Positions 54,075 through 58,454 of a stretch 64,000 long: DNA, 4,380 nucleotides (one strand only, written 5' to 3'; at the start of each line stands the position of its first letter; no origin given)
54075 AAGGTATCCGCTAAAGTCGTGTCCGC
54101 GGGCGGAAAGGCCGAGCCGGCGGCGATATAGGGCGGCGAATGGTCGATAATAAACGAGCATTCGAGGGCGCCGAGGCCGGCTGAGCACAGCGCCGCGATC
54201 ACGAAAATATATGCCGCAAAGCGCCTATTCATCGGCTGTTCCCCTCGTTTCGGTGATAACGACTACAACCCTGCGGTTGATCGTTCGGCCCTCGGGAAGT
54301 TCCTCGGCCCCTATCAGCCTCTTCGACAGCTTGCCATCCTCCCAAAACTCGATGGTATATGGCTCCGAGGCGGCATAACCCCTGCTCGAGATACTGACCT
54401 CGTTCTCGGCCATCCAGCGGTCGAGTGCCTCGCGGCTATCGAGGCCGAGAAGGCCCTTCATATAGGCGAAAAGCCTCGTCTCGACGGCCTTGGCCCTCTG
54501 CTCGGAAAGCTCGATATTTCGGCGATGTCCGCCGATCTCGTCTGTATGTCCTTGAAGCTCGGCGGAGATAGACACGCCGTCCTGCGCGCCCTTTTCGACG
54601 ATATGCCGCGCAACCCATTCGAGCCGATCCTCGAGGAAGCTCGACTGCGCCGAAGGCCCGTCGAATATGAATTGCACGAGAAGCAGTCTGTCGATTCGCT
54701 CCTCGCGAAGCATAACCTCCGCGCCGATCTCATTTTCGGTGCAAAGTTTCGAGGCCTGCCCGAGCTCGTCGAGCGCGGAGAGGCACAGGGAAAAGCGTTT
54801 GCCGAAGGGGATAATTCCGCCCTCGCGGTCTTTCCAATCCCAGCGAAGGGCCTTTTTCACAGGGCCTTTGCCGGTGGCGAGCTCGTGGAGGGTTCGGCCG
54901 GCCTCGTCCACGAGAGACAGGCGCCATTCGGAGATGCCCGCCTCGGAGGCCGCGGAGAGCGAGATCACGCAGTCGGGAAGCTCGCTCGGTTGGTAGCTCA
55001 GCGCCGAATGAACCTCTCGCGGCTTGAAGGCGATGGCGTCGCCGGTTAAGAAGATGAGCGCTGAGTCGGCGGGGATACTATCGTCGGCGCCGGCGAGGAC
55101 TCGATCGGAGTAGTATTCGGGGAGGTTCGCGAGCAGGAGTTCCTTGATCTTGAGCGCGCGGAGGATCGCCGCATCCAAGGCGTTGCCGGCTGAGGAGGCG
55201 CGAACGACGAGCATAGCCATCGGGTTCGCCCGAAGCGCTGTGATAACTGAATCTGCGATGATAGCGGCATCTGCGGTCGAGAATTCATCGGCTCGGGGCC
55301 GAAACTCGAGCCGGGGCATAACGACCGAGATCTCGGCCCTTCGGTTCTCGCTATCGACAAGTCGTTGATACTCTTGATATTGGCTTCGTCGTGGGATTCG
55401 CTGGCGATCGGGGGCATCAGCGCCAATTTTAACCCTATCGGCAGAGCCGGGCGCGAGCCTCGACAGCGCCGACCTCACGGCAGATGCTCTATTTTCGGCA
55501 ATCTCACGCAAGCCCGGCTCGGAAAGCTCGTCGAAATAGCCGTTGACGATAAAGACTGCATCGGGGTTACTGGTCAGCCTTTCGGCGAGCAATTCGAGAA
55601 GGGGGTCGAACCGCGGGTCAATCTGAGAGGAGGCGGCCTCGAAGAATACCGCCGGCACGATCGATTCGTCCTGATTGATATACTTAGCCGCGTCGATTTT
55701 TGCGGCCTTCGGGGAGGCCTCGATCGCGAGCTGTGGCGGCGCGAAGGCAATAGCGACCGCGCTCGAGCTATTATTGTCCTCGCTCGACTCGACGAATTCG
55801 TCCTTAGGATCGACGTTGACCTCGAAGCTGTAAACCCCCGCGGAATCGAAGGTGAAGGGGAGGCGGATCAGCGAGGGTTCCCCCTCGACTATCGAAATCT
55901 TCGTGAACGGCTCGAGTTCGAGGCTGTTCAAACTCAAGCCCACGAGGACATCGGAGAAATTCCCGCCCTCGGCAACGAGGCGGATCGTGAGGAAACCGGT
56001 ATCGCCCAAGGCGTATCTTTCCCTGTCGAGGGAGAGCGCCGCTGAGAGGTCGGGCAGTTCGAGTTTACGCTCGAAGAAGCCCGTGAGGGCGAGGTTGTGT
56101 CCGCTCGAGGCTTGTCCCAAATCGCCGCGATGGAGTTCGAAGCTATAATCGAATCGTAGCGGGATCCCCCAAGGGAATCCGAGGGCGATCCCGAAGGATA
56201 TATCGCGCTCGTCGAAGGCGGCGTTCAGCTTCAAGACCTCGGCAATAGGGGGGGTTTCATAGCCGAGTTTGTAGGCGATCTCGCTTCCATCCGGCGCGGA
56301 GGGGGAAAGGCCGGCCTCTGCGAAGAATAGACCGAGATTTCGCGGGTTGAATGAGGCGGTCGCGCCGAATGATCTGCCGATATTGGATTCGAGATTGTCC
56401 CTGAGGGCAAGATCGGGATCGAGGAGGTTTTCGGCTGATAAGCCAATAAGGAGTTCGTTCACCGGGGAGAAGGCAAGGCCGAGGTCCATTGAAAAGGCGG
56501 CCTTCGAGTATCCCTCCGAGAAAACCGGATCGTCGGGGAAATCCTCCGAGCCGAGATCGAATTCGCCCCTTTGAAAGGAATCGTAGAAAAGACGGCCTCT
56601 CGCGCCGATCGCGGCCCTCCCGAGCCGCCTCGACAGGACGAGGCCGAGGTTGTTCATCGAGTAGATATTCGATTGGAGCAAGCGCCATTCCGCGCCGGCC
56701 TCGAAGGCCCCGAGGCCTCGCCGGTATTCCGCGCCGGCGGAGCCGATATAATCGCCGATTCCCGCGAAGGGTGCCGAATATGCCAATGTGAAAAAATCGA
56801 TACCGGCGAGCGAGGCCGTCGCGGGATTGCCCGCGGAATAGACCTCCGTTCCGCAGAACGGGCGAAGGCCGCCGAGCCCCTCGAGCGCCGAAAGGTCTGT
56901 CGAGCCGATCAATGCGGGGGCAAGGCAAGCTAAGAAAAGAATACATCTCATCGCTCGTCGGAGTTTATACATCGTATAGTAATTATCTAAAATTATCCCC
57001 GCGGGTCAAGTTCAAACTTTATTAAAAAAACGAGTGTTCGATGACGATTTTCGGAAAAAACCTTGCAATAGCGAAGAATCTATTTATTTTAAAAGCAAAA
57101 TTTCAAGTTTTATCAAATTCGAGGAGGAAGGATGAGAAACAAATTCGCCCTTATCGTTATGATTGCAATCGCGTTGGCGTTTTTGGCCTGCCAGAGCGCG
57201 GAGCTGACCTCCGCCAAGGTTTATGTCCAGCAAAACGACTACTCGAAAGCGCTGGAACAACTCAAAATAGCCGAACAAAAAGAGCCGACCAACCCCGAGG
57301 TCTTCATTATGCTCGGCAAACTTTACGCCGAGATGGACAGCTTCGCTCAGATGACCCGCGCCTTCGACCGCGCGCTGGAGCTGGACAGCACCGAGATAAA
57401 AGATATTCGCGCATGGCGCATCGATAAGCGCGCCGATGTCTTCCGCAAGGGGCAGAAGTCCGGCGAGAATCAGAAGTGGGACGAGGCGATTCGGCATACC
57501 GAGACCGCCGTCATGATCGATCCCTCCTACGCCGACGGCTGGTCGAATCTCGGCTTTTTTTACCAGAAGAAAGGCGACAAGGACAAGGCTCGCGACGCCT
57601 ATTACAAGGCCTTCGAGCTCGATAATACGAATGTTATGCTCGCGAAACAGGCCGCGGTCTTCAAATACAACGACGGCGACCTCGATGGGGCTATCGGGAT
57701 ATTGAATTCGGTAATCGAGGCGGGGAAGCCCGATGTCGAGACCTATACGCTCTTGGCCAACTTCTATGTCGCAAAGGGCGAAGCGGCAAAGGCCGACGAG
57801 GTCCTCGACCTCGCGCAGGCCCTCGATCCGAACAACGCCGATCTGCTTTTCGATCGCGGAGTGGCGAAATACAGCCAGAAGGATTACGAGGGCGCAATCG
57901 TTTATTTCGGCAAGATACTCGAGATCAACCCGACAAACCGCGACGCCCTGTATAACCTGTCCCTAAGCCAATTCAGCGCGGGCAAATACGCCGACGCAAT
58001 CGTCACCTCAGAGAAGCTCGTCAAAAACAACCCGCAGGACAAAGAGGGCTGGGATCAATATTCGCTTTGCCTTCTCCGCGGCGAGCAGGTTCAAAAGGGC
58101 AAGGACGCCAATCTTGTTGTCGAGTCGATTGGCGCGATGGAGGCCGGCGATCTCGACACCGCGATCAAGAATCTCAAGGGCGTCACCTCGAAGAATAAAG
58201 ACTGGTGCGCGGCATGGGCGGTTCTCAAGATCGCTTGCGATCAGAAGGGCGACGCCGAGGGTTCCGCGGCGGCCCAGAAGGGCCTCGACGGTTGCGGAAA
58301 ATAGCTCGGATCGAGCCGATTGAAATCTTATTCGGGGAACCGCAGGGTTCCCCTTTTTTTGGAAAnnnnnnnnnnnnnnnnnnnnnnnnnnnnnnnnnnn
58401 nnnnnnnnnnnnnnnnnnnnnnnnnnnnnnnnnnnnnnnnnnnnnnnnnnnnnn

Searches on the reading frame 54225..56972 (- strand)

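Call 17: search_protein_families(library=pfam, proteins=[window:54225-56972:-], max_evalue=0.00001)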
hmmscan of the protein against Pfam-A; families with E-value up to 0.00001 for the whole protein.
window:54225-56972:- (915 aa): 1 family
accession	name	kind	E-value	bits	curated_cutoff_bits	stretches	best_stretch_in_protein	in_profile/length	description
PF00691.25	OmpA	-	3.8e-13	50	27.2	0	803-836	33-66/98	OmpA family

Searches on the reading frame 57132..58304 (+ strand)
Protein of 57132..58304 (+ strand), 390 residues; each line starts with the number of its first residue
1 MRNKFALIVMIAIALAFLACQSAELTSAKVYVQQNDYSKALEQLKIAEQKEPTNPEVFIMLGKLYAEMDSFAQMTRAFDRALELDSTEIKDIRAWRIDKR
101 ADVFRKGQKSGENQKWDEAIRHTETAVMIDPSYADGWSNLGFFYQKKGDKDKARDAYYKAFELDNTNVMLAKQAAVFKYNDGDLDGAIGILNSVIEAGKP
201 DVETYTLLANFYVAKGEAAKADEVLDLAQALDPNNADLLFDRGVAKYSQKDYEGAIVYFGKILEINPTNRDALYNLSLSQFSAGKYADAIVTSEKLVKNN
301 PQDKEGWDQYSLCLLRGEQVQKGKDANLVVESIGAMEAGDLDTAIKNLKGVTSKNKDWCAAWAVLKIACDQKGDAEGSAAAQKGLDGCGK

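Call 17: search_protein_families(library=pfam, proteins=[window:57132-58304:+], max_evalue=0.00001)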
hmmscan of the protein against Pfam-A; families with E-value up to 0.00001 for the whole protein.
window:57132-58304:+ (390 aa): 20 families
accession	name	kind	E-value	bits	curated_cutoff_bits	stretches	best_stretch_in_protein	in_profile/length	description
PF07719.23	TPR_2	-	7.4e-32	107.3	27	0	236-269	1-34/34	Tetratricopeptide repeat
PF14559.12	TPR_19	-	4.4e-31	107.5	25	2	248-307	3-62/68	Tetratricopeptide repeat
PF00515.34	TPR_1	-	4.7e-27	93.1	27.8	2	236-269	1-34/34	Tetratricopeptide repeat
PF13414.12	TPR_11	-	1.2e-26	92.5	26.8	2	29-68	2-41/42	TPR repeat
PF13428.12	TPR_14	-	2.7e-25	86.7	23.5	0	26-64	6-44/44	Tetratricopeptide repeat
PF13181.12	TPR_8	-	7.8e-24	82.2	25.7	0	135-167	2-34/34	Tetratricopeptide repeat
PF13431.12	TPR_17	-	1.7e-23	81.3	24.4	0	129-154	8-33/34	Tetratricopeptide repeat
PF23914.1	TPR_CcmH_CycH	-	2.8e-18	66.7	42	1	128-221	44-140/158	Cytochrome c-type biogenesis protein H TPR domain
PF13432.12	TPR_16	-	3.5e-18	66.1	32.7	0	241-303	2-64/65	Tetratricopeptide repeat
PF13371.12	TPR_9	-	2.7e-15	56.6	35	1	210-272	3-65/73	Tetratricopeptide repeat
PF13174.12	TPR_6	-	2.1e-14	53.5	26.3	0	271-302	1-32/33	Tetratricopeptide repeat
PF12895.13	ANAPC3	-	1.6e-13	51.1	27.2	1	249-323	2-75/82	Anaphase-promoting complex, cyclosome, subunit 3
PF13424.12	TPR_12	-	3.6e-12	46.7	30.1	0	204-265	5-74/77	Tetratricopeptide repeat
PF20308.4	TPR-S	-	2.3e-10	41.4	27.6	0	152-230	4-78/102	Tetratricopeptide Repeats-Sensor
PF12569.14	NatA_aux_su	-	6.2e-07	29.2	33.3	0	181-233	205-257/515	N-terminal acetyltransferase A, auxiliary subunit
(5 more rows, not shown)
